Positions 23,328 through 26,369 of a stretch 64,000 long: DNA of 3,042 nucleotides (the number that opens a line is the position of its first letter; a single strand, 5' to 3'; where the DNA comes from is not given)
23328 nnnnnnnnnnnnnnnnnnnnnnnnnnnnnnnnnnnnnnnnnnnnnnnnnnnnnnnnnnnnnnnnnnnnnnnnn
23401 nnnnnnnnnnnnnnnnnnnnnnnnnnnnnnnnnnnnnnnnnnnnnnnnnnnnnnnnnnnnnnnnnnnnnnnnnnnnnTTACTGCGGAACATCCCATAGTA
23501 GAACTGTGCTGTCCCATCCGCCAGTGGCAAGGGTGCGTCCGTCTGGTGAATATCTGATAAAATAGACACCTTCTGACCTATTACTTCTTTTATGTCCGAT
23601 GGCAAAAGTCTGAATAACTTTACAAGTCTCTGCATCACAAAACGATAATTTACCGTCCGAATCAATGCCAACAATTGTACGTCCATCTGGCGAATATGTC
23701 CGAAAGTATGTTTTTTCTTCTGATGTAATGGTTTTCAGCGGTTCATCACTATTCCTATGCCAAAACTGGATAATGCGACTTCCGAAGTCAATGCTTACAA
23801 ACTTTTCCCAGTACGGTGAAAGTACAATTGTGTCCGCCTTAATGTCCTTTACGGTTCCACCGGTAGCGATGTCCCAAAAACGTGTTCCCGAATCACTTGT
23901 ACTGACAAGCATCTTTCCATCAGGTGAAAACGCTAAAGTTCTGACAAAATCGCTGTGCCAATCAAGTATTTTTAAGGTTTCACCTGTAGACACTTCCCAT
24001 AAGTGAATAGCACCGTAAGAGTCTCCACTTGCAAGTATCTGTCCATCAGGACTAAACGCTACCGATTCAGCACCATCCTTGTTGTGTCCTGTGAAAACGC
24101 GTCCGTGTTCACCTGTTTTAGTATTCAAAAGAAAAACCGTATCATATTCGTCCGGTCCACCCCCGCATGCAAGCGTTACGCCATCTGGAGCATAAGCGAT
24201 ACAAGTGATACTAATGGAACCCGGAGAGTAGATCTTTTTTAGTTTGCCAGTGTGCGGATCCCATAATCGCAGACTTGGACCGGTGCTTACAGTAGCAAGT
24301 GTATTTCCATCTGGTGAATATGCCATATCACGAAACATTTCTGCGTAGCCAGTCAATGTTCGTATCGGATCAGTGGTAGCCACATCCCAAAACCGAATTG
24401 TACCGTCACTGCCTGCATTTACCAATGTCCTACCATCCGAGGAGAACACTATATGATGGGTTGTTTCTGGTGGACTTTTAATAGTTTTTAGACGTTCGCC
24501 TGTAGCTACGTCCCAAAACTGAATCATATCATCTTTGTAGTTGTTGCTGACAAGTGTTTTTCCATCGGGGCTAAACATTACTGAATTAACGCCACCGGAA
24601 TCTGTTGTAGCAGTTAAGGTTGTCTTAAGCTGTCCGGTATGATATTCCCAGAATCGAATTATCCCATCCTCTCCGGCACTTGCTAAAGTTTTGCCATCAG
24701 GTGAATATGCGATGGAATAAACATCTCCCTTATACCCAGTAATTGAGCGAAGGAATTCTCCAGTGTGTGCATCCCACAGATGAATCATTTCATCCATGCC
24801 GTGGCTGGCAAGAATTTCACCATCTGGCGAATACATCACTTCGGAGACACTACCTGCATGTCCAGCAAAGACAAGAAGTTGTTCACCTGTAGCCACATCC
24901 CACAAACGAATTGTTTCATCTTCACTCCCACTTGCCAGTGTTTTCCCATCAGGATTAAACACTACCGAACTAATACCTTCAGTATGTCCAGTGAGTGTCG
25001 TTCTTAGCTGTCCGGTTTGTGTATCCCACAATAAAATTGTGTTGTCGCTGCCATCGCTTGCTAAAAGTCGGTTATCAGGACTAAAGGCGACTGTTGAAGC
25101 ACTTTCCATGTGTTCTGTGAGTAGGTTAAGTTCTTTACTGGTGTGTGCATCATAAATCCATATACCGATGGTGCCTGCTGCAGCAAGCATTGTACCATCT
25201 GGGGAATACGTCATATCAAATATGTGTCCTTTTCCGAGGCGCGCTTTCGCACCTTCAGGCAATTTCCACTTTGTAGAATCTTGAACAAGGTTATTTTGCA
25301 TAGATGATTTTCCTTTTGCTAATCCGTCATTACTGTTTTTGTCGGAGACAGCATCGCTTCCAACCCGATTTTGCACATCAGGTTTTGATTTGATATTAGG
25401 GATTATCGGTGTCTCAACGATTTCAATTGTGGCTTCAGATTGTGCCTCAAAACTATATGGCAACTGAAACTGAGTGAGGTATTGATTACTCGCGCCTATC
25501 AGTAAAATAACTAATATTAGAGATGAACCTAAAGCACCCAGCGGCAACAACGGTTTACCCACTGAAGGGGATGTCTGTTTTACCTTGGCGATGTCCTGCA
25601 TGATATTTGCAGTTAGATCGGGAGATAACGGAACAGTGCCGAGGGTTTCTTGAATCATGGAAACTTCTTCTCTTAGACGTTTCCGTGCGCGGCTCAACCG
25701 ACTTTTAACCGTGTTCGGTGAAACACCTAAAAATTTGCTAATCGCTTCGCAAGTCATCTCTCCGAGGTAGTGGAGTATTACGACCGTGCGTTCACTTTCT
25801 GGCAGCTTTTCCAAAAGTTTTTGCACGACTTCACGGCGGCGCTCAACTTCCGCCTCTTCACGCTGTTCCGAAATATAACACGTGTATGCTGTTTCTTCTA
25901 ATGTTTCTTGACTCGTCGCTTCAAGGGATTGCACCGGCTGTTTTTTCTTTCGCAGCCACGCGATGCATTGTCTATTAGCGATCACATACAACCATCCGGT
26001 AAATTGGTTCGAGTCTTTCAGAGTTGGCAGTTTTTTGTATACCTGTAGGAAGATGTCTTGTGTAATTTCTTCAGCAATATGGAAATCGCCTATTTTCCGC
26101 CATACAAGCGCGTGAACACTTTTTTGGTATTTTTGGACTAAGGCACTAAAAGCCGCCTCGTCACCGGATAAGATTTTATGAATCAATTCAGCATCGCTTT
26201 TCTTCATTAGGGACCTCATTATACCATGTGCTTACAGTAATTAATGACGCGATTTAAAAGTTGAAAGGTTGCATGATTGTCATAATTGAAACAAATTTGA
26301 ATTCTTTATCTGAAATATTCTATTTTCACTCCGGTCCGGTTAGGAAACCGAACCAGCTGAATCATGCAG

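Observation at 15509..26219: Two tandem modules of ECF sigma-70::WD40 fusion followed by a standalone WD40 paralog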

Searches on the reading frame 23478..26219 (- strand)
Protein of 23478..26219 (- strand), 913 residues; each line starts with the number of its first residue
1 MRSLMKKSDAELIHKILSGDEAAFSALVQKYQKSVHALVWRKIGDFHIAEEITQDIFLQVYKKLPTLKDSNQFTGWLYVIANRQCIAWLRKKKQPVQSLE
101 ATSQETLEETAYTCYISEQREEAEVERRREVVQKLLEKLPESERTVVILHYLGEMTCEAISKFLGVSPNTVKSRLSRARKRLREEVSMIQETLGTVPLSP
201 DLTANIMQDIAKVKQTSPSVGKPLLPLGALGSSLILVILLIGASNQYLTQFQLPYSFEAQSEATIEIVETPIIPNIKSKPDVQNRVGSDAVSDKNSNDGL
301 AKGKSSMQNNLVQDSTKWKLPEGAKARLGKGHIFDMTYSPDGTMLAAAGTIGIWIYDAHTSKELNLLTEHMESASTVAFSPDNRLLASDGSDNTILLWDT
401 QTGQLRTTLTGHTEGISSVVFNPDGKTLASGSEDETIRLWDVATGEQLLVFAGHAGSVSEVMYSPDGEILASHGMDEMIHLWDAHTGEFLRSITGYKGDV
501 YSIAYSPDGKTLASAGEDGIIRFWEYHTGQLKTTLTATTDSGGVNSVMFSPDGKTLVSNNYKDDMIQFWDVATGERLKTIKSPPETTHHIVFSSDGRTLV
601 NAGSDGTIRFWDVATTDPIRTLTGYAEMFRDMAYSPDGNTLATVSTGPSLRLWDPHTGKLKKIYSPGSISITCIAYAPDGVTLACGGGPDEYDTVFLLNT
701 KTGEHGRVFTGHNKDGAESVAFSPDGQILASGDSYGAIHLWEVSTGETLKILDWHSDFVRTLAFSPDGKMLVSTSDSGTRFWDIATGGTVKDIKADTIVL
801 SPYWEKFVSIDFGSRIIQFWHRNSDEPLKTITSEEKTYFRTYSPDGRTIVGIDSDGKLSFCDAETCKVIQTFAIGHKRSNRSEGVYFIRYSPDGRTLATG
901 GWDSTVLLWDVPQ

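Call 4: search_protein_families(library=pfam, proteins=[window:23478-26219:-], max_evalue=0.01)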
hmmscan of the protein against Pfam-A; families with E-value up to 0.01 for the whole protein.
window:23478-26219:- (913 aa): 74 families (the best 25 are shown)
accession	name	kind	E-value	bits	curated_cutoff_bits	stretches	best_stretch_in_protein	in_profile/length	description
PF25174.1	Beta-prop_THOC3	-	4.1e-178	590.5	305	6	412-685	1-271/272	THOC3 beta-propeller domain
PF25173.1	Beta-prop_WDR3_1st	-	1.6e-93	312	154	4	349-515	7-173/184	WDR3 first beta-propeller domain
PF00400.38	WD40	-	1.5e-90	294.2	27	10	404-441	2-39/39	WD domain, G-beta repeat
PF24814.1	WD40_Prp19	-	1.5e-80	270.7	320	5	383-604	19-240/281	Prp19 WD40 domain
PF25175.1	Beta-prop_WDR5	-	1.3e-73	248.3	250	3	450-674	5-227/296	WDR5 beta-propeller domain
PF24807.1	WD40_CDC20-Fz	-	3.2e-71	240.5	200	4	344-611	22-292/292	CDC20/Fizzy WD40 domain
PF23414.1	Beta-prop_EML_2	-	6.4e-67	226.2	90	5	632-793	4-162/266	Echinoderm microtubule-associated protein second beta-propeller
PF24817.1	WD40_WDHD1_1st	-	1.6e-66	224.9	109.9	4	404-581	77-261/291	WDHD1 first WD40 domain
PF25391.1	WD40_Gbeta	-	2.4e-55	188.3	150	4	432-578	161-306/340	G protein beta WD-40 repeat protein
PF25168.1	Beta-prop_WDR36-Utp21_2nd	-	1e-53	183.3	84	5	351-482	179-309/335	WDR36/Utp21 second beta-propeller domain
PF25172.1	Beta-prop_WDR3_2nd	-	2.7e-53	181.5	140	4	371-527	133-289/293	WDR3 second beta-propeller domain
PF24796.1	WDR55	-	3.1e-53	181.2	200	5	499-690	9-201/296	WDR55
PF12894.13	ANAPC4_WD40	-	3.2e-49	165.6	22.9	3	707-757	28-81/91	Anaphase-promoting complex subunit 4 WD40 domain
PF24105.1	Beta-prop_CAF1B_HIR1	-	3.6e-46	158.3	80.5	5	408-492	125-209/383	CAF1B/HIR1 beta-propeller domain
PF24805.1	EIF3I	-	2.4e-45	155.5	200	4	449-690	4-251/324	EIF3I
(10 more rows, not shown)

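Call 10: list_cluster_members(proteins=[window:23478-26219:-, window:18026-20599:-, window:15509-17458:-, window:9366-11456:-, window:7304-9328:-, window:21428-22075:-, window:22008-23423:-, window:26515-28224:-, window:11472-12716:-])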
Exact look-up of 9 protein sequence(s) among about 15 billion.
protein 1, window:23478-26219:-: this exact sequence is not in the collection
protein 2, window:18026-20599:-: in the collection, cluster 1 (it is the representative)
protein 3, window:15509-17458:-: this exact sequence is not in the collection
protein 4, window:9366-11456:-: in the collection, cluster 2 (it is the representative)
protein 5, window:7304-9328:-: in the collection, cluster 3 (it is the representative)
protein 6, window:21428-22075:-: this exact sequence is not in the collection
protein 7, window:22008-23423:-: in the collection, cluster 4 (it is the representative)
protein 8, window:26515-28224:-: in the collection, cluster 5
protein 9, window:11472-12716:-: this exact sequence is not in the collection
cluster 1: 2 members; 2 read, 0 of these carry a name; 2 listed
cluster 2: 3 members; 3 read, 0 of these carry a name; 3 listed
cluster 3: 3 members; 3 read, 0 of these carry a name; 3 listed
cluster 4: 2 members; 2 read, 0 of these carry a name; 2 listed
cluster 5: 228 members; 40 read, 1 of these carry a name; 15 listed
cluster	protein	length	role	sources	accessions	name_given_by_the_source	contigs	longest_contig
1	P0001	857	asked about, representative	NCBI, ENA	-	-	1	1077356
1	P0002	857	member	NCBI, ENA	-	-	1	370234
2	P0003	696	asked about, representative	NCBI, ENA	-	-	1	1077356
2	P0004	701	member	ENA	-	-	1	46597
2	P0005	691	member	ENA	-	-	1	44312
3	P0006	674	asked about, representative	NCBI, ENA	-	-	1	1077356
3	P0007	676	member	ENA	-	-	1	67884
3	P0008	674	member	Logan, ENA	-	-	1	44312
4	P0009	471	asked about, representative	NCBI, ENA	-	-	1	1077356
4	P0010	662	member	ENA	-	-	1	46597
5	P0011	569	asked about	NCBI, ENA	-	-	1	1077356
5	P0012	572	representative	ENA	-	-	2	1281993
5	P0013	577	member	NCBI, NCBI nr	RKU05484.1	N-acetylgalactosamine-4-sulfatase [Candidatus Poribacteria bacterium] | MAG: N-acetylgalactosamine-4-sulfatase [Candidatus Poribacteria bacterium]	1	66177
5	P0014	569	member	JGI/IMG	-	-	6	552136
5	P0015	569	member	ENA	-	-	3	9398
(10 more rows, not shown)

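Call 12: find_encoding_contigs(protein=P0010, flank=10000, max_places=4)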
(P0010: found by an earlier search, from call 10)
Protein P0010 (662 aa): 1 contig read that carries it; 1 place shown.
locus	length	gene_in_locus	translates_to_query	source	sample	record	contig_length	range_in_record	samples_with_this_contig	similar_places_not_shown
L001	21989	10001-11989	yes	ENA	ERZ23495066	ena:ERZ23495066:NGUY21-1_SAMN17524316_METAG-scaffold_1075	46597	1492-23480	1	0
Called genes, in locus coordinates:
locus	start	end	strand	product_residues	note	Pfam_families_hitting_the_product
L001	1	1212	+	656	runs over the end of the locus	PF00069:Pkinase, PF07714:PK_Tyr_Ser-Thr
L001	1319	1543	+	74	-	-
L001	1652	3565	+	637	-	PF13742:tRNA_anti_2, PF12329:TMF_DNA_bd (faint), PF00633:HHH (weak), PF12836:HHH_3, PF14520:HHH_5 (faint)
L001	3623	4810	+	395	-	PF00155:Aminotran_1_2, PF01041:DegT_DnrJ_EryC1, PF01053:Cys_Met_Meta_PP (weak)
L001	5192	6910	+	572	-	PF00884:Sulfatase, PF16347:SGSH_C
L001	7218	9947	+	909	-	PF04542:Sigma70_r2, PF04545:Sigma70_r4, PF08281:Sigma70_r4_2, PF24817:WD40_WDHD1_1st, PF25174:Beta-prop_THOC3, PF23381:Beta-prop_IFT122_1st, PF24796:WDR55, PF24807:WD40_CDC20-Fz, +115 more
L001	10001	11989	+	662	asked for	PF23414:Beta-prop_EML_2, PF24807:WD40_CDC20-Fz, PF24814:WD40_Prp19, PF25168:Beta-prop_WDR36-Utp21_2nd, PF25173:Beta-prop_WDR3_1st, PF25174:Beta-prop_THOC3, PF23381:Beta-prop_IFT122_1st, PF24817:WD40_WDHD1_1st, +123 more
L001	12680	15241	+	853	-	PF04542:Sigma70_r2, PF23381:Beta-prop_IFT122_1st, PF24807:WD40_CDC20-Fz, PF25174:Beta-prop_THOC3, PF25391:WD40_Gbeta, PF25172:Beta-prop_WDR3_2nd, PF25175:Beta-prop_WDR5, PF23414:Beta-prop_EML_2, +115 more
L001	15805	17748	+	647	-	-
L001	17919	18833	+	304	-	PF01261:AP_endonuc_2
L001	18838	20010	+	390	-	PF00155:Aminotran_1_2, PF01053:Cys_Met_Meta_PP (weak)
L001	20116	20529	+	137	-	PF01050:MannoseP_isomer (weak), PF07883:Cupin_2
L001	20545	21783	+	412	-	PF04389:Peptidase_M28 (weak), PF01546:Peptidase_M20, PF07687:M20_dimer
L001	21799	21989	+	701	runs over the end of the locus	PF24814:WD40_Prp19, PF25174:Beta-prop_THOC3, PF25175:Beta-prop_WDR5, PF24807:WD40_CDC20-Fz, PF24817:WD40_WDHD1_1st, PF23381:Beta-prop_IFT122_1st, PF25175:Beta-prop_WDR5, PF25173:Beta-prop_WDR3_1st, +72 more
